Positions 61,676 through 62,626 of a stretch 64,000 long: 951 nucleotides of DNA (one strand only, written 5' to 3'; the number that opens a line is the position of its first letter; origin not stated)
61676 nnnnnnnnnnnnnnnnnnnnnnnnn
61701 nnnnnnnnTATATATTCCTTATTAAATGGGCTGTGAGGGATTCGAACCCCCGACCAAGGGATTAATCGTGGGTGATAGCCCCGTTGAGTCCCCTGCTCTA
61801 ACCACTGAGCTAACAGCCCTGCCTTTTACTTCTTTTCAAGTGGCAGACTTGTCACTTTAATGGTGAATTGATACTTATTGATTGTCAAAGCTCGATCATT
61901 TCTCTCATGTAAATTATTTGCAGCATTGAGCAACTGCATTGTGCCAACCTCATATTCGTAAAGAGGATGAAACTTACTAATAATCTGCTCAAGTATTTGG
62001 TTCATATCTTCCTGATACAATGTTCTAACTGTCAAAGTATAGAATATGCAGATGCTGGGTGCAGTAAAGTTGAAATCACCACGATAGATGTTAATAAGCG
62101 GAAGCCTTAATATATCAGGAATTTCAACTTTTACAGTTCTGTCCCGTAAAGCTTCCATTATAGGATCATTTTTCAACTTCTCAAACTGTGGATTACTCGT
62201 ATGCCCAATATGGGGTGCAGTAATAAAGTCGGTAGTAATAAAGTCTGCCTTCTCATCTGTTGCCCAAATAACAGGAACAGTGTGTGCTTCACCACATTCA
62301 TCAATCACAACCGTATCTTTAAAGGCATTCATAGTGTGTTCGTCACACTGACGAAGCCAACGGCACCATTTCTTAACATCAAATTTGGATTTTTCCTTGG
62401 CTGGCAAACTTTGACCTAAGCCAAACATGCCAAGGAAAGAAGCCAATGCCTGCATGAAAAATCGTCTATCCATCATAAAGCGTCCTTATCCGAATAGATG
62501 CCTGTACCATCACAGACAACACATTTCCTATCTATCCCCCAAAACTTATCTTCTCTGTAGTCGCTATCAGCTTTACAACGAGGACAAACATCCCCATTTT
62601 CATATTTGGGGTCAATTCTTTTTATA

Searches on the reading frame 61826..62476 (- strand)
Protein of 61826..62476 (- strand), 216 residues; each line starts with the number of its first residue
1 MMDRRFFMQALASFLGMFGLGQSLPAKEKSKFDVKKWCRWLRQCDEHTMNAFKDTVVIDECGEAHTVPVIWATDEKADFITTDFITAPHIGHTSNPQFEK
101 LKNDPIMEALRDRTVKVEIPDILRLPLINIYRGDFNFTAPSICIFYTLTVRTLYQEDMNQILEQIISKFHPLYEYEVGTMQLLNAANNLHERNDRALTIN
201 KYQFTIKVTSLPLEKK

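Call 50: find_encoding_contigs(protein=window:61826-62476:-, flank=10000, max_places=4)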
Protein window:61826-62476:- (216 aa): 3 contigs read that carry it; 2 places shown.
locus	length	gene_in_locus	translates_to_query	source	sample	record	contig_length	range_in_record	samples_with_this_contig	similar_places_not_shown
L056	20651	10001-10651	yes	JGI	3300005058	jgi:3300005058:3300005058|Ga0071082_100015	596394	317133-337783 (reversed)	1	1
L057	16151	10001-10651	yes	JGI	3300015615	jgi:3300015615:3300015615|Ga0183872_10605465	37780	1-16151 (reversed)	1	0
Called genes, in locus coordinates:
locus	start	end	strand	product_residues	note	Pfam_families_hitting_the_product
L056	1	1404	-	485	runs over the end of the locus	-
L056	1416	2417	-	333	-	-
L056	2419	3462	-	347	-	-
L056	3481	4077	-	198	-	-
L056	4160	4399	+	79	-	-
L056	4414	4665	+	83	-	-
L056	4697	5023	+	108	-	-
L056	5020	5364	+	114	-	-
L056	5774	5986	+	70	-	-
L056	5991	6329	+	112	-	-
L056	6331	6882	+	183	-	-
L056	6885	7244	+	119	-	-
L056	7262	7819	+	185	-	-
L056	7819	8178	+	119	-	-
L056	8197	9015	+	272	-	-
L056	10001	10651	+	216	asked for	PF16724:T4-gp15_tss (weak)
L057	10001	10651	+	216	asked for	PF16724:T4-gp15_tss (weak)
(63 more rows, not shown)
